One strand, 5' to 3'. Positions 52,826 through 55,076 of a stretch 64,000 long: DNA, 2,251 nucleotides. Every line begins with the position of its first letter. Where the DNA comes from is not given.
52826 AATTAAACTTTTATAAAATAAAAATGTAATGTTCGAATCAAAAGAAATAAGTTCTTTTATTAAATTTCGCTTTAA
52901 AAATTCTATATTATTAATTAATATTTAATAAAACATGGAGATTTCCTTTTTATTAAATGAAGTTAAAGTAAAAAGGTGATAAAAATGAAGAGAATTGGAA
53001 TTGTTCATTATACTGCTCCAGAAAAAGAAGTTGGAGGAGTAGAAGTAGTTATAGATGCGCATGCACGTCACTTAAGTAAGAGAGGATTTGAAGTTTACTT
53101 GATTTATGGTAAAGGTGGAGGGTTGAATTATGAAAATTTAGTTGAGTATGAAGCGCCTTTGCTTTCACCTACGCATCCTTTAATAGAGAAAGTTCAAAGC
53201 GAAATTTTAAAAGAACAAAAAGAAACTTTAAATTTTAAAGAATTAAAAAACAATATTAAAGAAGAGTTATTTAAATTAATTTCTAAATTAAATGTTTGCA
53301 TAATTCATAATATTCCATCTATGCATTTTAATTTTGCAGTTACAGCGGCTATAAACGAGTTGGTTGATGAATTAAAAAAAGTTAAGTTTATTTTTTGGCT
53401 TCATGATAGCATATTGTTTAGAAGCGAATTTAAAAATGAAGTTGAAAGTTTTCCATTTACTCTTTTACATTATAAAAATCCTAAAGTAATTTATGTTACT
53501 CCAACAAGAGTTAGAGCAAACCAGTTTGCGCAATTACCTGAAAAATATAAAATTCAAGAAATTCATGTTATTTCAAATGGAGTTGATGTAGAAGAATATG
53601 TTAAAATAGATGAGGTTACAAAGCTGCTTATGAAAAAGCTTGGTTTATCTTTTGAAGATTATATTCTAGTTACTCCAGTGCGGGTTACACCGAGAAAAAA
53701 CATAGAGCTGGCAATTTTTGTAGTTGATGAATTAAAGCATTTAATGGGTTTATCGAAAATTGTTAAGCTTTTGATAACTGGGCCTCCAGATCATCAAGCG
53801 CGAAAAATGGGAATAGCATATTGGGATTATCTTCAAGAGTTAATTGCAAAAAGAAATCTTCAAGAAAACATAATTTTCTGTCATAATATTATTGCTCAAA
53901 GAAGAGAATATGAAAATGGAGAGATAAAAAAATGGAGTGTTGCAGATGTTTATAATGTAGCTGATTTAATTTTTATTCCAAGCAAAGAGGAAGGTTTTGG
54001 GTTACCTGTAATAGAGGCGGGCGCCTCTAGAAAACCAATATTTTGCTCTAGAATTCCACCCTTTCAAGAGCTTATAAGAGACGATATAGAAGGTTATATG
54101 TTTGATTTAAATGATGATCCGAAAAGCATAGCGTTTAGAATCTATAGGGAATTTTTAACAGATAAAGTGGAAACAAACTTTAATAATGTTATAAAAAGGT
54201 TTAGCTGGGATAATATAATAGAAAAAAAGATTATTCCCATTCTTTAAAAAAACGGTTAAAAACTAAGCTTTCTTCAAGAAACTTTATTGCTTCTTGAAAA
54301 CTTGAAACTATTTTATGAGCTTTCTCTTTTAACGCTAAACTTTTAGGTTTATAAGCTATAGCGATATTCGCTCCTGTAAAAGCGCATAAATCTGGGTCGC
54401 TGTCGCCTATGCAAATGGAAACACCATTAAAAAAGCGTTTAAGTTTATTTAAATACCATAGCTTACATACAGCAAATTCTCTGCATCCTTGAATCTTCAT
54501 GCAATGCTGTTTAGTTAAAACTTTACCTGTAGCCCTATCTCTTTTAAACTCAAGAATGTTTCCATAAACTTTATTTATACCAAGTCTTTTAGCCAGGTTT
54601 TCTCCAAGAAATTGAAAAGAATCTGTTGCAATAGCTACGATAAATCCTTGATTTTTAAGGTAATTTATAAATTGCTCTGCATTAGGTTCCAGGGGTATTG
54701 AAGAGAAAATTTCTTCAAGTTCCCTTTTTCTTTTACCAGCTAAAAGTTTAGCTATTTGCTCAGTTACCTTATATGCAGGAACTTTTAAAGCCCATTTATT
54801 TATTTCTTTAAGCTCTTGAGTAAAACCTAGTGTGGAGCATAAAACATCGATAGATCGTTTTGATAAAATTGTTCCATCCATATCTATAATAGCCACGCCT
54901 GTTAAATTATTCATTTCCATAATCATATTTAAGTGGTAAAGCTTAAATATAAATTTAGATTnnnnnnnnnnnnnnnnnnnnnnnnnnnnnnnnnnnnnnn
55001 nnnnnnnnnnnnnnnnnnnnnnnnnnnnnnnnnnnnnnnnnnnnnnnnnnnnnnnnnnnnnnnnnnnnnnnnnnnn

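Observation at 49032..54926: Glycosyltransferase and HAD phosphatase cluster resembling a two-step (phospho-intermediate) compatible-solute pathway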

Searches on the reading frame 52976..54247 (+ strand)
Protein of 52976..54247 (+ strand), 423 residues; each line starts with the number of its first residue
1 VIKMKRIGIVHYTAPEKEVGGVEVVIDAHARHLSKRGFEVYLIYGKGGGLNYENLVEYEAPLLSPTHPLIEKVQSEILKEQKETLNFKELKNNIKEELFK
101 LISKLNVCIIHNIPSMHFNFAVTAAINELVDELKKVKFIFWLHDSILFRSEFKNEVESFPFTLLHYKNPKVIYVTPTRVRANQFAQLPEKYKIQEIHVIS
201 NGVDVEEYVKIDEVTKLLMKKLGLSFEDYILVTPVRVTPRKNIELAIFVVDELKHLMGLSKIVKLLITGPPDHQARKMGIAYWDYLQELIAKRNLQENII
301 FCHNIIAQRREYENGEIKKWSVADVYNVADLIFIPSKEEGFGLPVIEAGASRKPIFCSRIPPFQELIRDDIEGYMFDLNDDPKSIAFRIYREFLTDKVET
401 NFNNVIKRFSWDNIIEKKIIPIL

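Call 5: search_protein_families(library=pfam, proteins=[window:52976-54247:+], max_evalue=0.01)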
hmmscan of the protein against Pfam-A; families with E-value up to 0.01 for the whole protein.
window:52976-54247:+ (423 aa): 5 families
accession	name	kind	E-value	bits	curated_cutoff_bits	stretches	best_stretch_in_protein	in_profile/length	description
PF00534.26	Glycos_transf_1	-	8e-18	65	26.4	1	219-396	6-158/172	Glycosyl transferases group 1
PF13692.12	Glyco_trans_1_4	-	4.2e-13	50.2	27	1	236-389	9-136/142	Glycosyl transferases group 1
PF13439.12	Glyco_transf_4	-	3.9e-10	40.4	28.5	1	19-206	1-169/170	Glycosyltransferase Family 4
PF20706.3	GT4-conflict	-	0.00017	21.1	26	1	240-369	211-322/385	Family 4 Glycosyltransferase in conflict systems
PF00270.35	DEAD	-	0.0029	17.8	26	0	165-257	42-130/167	DEAD/DEAH box helicase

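Call 6: search_protein_families(library=ncbifam, proteins=[window:52976-54247:+], max_evalue=0.01)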
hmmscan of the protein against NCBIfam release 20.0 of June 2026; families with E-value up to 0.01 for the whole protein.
window:52976-54247:+ (423 aa): 20 families
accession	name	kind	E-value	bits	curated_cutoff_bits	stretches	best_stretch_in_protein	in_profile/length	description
NF041101.1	manno_glu_gly_synth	equivalog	1.3e-20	73.6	640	1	6-365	2-356/431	mannosylglucosylglycerate synthase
TIGR04047.1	MSMEG_0565_glyc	hypoth_equivalog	1.6e-14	53.8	259.85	1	184-415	150-364/373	MSMEG_0565 family glycosyltransferase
NF012028.0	PRK15484.1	subfamily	1.1e-13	51.1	618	1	191-416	158-369/380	lipopolysaccharide N-acetylglucosaminyltransferase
NF053513.1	Gtran_IagA_BgsA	equivalog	1.6e-12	47.1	460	2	315-406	222-313/333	LTA glycolipid anchor biosynthesis glycosyltransferase, IagA/BgsA family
TIGR03999.1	thiol_BshA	equivalog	2.3e-12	46.5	273.7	1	194-398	167-340/375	N-acetyl-alpha-D-glucosaminyl L-malate synthase BshA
NF038255.1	exopoly_VpsD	equivalog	4.7e-11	42.2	300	1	191-417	174-371/381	VpsD family glycosyltransferase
TIGR03449.1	mycothiol_MshA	equivalog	1.1e-10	41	462.5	1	189-388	181-362/406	D-inositol-3-phosphate glycosyltransferase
NF053787.1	GlcN_PG_synth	equivalog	4e-10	39.1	480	2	319-417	252-351/361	N-acetylglucosaminyl phosphatidylglycerol synthase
NF049987.1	DaglGlyslTfaseDgs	equivalog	2e-08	33.6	500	1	312-408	219-311/332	processive diacylglycerol alpha-glucosyltransferase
NF038229.1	Glyco4_Geo_Pelo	equivalog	2e-08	33.6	400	1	315-381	224-290/338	GPMC system family 4 glycosyltransferase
TIGR02149.1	glgA_Coryne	subfamily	4e-08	32.8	302.4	1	192-417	167-382/391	glycogen synthase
TIGR03088.1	stp2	hypoth_equivalog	3.7e-07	29.5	409.05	1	320-383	264-327/374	TIGR03088 family PEP-CTERM/XrtA system glycosyltransferase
TIGR04157.1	glyco_rSAM_CFB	subfamily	1.9e-06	27.1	400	1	187-389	184-361/406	TIGR04157 family glycosyltransferase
NF041876.1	EPS_EpsE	equivalog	2.4e-06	27.1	400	1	194-390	186-356/389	exopolysaccharide biosynthesis GT4 family glycosyltransferase EpsE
NF047684.1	TeichurnBiosyTuaC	equivalog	1.3e-05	24.3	550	1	308-369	269-330/391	teichuronic acid biosynthesis protein TuaC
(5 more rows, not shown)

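Call 34: find_homologous_proteins(query=window:52976-54247:+, max_evalue=0.001)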
Query window:52976-54247:+ (423 aa): 437 proteins with E <= 0.001 among 8000 candidates; the best 120 are listed.
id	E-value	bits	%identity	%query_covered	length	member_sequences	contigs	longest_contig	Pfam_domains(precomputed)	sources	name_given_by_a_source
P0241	6.3e-252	853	89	99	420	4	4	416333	PF00534.27,PF13439.13,PF20706.4,PF13692.13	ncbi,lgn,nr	ncbi:MAG: glycosyltransferase family 4 protein [Candidatus Bathyarchaeia archaeon]|nr:glycosyltransf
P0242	1.2e-251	853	90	98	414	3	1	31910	PF00534.27,PF13439.13,PF13692.13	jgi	jgi:glycosyltransferase involved in cell wall biosynthesis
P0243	2.3e-238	809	84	99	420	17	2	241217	PF00534.27,PF13439.13,PF13692.13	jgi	jgi:glycosyltransferase involved in cell wall biosynthesis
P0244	9.9e-225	764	77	100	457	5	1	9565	PF00534.27,PF13439.13,PF13692.13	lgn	-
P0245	8.8e-198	675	69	99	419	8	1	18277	PF00534.27,PF13439.13,PF13692.13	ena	-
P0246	2.3e-195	667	69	99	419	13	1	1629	PF00534.27,PF13439.13,PF13692.13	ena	-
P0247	4.7e-194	663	67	99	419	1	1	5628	PF00534.27,PF13439.13,PF13692.13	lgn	-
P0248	2.4e-193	661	66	99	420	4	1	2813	PF00534.27,PF13439.13,PF13692.13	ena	-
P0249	2.6e-193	660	67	99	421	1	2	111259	PF00534.27,PF13439.13,PF13692.13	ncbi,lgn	ncbi:MAG: glycosyltransferase family 4 protein [Candidatus Bathyarchaeia archaeon]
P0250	1.1e-192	658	68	99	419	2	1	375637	PF00534.27,PF13439.13,PF13692.13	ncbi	-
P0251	1.0e-190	652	66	99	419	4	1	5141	PF00534.27,PF13439.13,PF13692.13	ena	-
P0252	2.3e-187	641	66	100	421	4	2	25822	PF00534.27,PF13439.13,PF13692.13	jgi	-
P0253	5.1e-187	640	65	99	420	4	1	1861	PF00534.27,PF13439.13,PF13692.13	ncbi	-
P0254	3.4e-186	637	67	99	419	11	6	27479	PF00534.27,PF13439.13,PF13692.13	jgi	jgi:glycosyltransferase involved in cell wall biosynthesis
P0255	9.7e-186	636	65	100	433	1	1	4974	PF00534.27,PF13439.13,PF20706.4,PF13692.13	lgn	-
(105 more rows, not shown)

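Call 46: search_solved_structures(query=window:52976-54247:+, max_evalue=0.001, show_alignments=0)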
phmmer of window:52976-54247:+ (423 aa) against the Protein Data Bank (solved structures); distinct sequences matched with E-value up to 0.001: 6.
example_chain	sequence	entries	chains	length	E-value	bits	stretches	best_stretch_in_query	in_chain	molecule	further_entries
5i45_A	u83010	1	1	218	7.9e-06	28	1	315-379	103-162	Glycosyl transferases group 1 family protein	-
5d00_A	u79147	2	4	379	9.8e-06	27.7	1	321-386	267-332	N-acetyl-alpha-D-glucosaminyl L-malate synthase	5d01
3c4q_A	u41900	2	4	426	7.5e-05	24.8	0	323-377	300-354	Predicted glycosyltransferases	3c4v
3c48_A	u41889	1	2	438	8.2e-05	24.7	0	323-377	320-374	Predicted glycosyltransferases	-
2jjm_A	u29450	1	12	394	0.00032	22.7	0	318-402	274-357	GLYCOSYL TRANSFERASE, GROUP 1 FAMILY PROTEIN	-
3mbo_A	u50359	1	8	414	0.00039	22.4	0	318-402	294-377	Glycosyltransferase, group 1 family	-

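Call 59: search_protein_families(library=ncbifam, alignment_id=A6, max_evalue=0.00001)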
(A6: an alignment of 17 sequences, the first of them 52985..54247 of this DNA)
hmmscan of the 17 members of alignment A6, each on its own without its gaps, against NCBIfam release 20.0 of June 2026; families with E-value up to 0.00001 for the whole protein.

A. member 1, window:52985-54247:+ (420 aa): 14 families
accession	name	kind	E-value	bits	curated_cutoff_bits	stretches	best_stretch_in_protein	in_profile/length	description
NF041101.1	manno_glu_gly_synth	equivalog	1.3e-20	73.6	640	1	3-362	2-356/431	mannosylglucosylglycerate synthase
TIGR04047.1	MSMEG_0565_glyc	hypoth_equivalog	1.6e-14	53.8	259.85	1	181-412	150-364/373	MSMEG_0565 family glycosyltransferase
NF012028.0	PRK15484.1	subfamily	1.1e-13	51.1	618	1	188-413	158-369/380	lipopolysaccharide N-acetylglucosaminyltransferase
NF053513.1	Gtran_IagA_BgsA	equivalog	1.5e-12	47.2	460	1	312-403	222-313/333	LTA glycolipid anchor biosynthesis glycosyltransferase, IagA/BgsA family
TIGR03999.1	thiol_BshA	equivalog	2.3e-12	46.6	273.7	1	191-395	167-340/375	N-acetyl-alpha-D-glucosaminyl L-malate synthase BshA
NF038255.1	exopoly_VpsD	equivalog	4.6e-11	42.2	300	1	188-414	174-371/381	VpsD family glycosyltransferase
TIGR03449.1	mycothiol_MshA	equivalog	1.1e-10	41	462.5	1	186-385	181-362/406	D-inositol-3-phosphate glycosyltransferase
NF053787.1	GlcN_PG_synth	equivalog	3.9e-10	39.1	480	0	316-414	252-351/361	N-acetylglucosaminyl phosphatidylglycerol synthase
NF038229.1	Glyco4_Geo_Pelo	equivalog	1.9e-08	33.7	400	1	312-378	224-290/338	GPMC system family 4 glycosyltransferase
NF049987.1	DaglGlyslTfaseDgs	equivalog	1.9e-08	33.6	500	0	309-405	219-311/332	processive diacylglycerol alpha-glucosyltransferase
TIGR02149.1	glgA_Coryne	subfamily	3.9e-08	32.8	302.4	1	189-414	167-382/391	glycogen synthase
TIGR03088.1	stp2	hypoth_equivalog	3.6e-07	29.6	409.05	0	317-380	264-327/374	TIGR03088 family PEP-CTERM/XrtA system glycosyltransferase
TIGR04157.1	glyco_rSAM_CFB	subfamily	1.9e-06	27.1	400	0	184-386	184-361/406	TIGR04157 family glycosyltransferase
NF041876.1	EPS_EpsE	equivalog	2.3e-06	27.1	400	1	191-387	186-356/389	exopolysaccharide biosynthesis GT4 family glycosyltransferase EpsE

B. families by the number of members that match (of 17 scanned): 20 families
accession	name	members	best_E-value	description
NF041101.1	manno_glu_gly_synth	17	1.3e-24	mannosylglucosylglycerate synthase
TIGR04047.1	MSMEG_0565_glyc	17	1.6e-16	MSMEG_0565 family glycosyltransferase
NF012028.0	PRK15484.1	17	1.3e-15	lipopolysaccharide N-acetylglucosaminyltransferase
TIGR03449.1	mycothiol_MshA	17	2.5e-14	D-inositol-3-phosphate glycosyltransferase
TIGR03999.1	thiol_BshA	17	6.2e-14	N-acetyl-alpha-D-glucosaminyl L-malate synthase BshA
NF053513.1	Gtran_IagA_BgsA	17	1.5e-12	LTA glycolipid anchor biosynthesis glycosyltransferase, IagA/BgsA family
NF038229.1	Glyco4_Geo_Pelo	17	2.5e-11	GPMC system family 4 glycosyltransferase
NF038255.1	exopoly_VpsD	15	4.6e-11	VpsD family glycosyltransferase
NF038295.1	EPS_HpsP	15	1.2e-09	hormogonium polysaccharide biosynthesis glycosyltransferase HpsP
NF053787.1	GlcN_PG_synth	14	2.5e-10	N-acetylglucosaminyl phosphatidylglycerol synthase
TIGR04157.1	glyco_rSAM_CFB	14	8.2e-08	TIGR04157 family glycosyltransferase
TIGR02149.1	glgA_Coryne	12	2.7e-09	glycogen synthase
NF041876.1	EPS_EpsE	11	2.9e-08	exopolysaccharide biosynthesis GT4 family glycosyltransferase EpsE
TIGR03088.1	stp2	9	8.9e-08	TIGR03088 family PEP-CTERM/XrtA system glycosyltransferase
NF047684.1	TeichurnBiosyTuaC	9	1.9e-07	teichuronic acid biosynthesis protein TuaC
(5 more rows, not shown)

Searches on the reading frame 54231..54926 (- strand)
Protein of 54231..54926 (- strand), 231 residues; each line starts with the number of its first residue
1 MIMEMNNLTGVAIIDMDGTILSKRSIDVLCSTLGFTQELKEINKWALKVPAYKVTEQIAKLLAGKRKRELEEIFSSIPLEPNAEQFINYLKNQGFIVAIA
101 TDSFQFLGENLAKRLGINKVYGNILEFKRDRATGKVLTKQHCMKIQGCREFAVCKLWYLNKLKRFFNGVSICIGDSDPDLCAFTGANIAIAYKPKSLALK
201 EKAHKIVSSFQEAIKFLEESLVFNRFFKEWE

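Call 5: search_protein_families(library=pfam, proteins=[window:54231-54926:-], max_evalue=0.01)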
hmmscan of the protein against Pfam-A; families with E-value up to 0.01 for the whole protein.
window:54231-54926:- (231 aa): 4 families
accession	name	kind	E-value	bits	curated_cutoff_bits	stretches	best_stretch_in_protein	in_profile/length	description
PF12710.13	HAD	-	3.4e-13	50.9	27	1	12-182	1-187/189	haloacid dehalogenase-like hydrolase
PF06888.18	Put_Phosphatase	-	1.2e-09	38.4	27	1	11-185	2-187/234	Putative Phosphatase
PF00702.32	Hydrolase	-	1.7e-06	29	26.4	1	12-136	4-155/191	haloacid dehalogenase-like hydrolase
PF08282.18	Hydrolase_3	-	3.8e-05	24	20.9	0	170-210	206-246/255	haloacid dehalogenase-like hydrolase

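Call 6: search_protein_families(library=ncbifam, proteins=[window:54231-54926:-], max_evalue=0.01)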
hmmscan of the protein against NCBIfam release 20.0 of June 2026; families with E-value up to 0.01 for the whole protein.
window:54231-54926:- (231 aa): 12 families
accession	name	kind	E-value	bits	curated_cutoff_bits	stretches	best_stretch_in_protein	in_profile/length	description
TIGR00338.1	serB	equivalog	2.6e-23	82.8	144.15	1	4-208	9-208/219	phosphoserine phosphatase SerB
TIGR01488.1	HAD-SF-IB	subfamily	6.7e-21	75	45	1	11-183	1-174/177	HAD-IB family phosphatase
NF008350.0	PRK11133.1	equivalog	3.4e-15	56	413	1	9-204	110-300/324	phosphoserine phosphatase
TIGR01491.1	HAD-SF-IB-PSPlk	hypoth_equivalog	3.9e-13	49.6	151.9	1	12-194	7-190/201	phosphoserine phosphatase-like hydrolase, archaeal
TIGR01489.1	DKMTPPase-SF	subfamily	2.9e-12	47.1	81.55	1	12-190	4-185/188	MtnX-like HAD-IB family phosphatase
TIGR01490.1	HAD-SF-IB-hyp1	subfamily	7.6e-08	32.8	98.3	1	12-142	2-151/202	HAD-IB family hydrolase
NF010109.0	PRK13582.1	equivalog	2.6e-06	27.2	133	1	68-220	58-198/205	bifunctional phosphoserine phosphatase/homoserine phosphotransferase ThrH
NF052360.1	HolPasePseu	equivalog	6.4e-06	26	280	1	61-204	72-208/218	histidinol-phosphatase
TIGR00099.1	Cof-subfamily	subfamily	0.00016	21.4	137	0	171-211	208-248/256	Cof-type HAD-IIB family hydrolase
NF009695.0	PRK13222.1-2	equivalog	0.0025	17.3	225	0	79-125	95-141/226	phosphoglycolate phosphatase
TIGR01487.1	Pglycolate_arch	equivalog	0.0026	17.6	122.75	0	171-206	167-202/215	phosphoglycolate phosphatase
TIGR02137.1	HSK-PSP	equivalog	0.0053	16.2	223.4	1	48-140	35-130/203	bifunctional phosphoserine phosphatase/homoserine phosphotransferase ThrH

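Call 45: search_solved_structures(query=window:54231-54926:-, max_evalue=0.001, show_alignments=3)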
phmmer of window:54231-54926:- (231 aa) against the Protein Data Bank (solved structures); distinct sequences matched with E-value up to 0.001: 15.
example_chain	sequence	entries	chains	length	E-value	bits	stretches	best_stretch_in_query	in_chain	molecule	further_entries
1f5s_A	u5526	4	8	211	3.6e-12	49.9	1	11-208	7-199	PHOSPHOSERINE PHOSPHATASE (PSP) | Phosphoserine Phosphatase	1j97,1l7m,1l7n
1l7o_A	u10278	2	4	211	1.7e-11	47.7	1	12-208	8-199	PHOSPHOSERINE PHOSPHATASE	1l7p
3n28_A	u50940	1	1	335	6.5e-11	45.8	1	9-198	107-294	Phosphoserine phosphatase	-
3m1y_A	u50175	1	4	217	4e-08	36.7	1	8-206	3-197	Phosphoserine phosphatase (SerB)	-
4eze_A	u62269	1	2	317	4e-07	33.4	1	9-217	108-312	Haloacid dehalogenase-like hydrolase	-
5is2_A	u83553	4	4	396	1.4e-06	31.7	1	12-204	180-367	Phosphoserine phosphatase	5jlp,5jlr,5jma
3p96_A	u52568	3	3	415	1.5e-06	31.5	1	12-204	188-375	Phosphoserine phosphatase SerB | Phosphoserine phosphatase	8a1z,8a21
5it4_A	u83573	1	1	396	2.3e-06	31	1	12-204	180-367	Phosphoserine phosphatase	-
5jjb_A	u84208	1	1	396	3.3e-06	30.4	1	12-203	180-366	Phosphoserine phosphatase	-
5t41_A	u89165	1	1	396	3.6e-06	30.3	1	12-204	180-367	Phosphoserine phosphatase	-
5it0_A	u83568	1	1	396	9.5e-06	28.9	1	12-202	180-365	Phosphoserine phosphatase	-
7qpl_A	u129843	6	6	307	1.3e-05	28.5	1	11-196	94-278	O-phosphoserine phosphohydrolase | Phosphoserine phosphatase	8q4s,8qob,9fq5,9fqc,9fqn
6hyy_A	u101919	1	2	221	0.00052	23.2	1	12-218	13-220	Phosphoserine phosphatase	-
1nnl_A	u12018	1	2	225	0.00055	23.2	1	12-218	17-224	L-3-phosphoserine phosphatase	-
1l8l_A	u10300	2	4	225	0.00084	22.6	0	12-218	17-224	L-3-phosphoserine phosphatase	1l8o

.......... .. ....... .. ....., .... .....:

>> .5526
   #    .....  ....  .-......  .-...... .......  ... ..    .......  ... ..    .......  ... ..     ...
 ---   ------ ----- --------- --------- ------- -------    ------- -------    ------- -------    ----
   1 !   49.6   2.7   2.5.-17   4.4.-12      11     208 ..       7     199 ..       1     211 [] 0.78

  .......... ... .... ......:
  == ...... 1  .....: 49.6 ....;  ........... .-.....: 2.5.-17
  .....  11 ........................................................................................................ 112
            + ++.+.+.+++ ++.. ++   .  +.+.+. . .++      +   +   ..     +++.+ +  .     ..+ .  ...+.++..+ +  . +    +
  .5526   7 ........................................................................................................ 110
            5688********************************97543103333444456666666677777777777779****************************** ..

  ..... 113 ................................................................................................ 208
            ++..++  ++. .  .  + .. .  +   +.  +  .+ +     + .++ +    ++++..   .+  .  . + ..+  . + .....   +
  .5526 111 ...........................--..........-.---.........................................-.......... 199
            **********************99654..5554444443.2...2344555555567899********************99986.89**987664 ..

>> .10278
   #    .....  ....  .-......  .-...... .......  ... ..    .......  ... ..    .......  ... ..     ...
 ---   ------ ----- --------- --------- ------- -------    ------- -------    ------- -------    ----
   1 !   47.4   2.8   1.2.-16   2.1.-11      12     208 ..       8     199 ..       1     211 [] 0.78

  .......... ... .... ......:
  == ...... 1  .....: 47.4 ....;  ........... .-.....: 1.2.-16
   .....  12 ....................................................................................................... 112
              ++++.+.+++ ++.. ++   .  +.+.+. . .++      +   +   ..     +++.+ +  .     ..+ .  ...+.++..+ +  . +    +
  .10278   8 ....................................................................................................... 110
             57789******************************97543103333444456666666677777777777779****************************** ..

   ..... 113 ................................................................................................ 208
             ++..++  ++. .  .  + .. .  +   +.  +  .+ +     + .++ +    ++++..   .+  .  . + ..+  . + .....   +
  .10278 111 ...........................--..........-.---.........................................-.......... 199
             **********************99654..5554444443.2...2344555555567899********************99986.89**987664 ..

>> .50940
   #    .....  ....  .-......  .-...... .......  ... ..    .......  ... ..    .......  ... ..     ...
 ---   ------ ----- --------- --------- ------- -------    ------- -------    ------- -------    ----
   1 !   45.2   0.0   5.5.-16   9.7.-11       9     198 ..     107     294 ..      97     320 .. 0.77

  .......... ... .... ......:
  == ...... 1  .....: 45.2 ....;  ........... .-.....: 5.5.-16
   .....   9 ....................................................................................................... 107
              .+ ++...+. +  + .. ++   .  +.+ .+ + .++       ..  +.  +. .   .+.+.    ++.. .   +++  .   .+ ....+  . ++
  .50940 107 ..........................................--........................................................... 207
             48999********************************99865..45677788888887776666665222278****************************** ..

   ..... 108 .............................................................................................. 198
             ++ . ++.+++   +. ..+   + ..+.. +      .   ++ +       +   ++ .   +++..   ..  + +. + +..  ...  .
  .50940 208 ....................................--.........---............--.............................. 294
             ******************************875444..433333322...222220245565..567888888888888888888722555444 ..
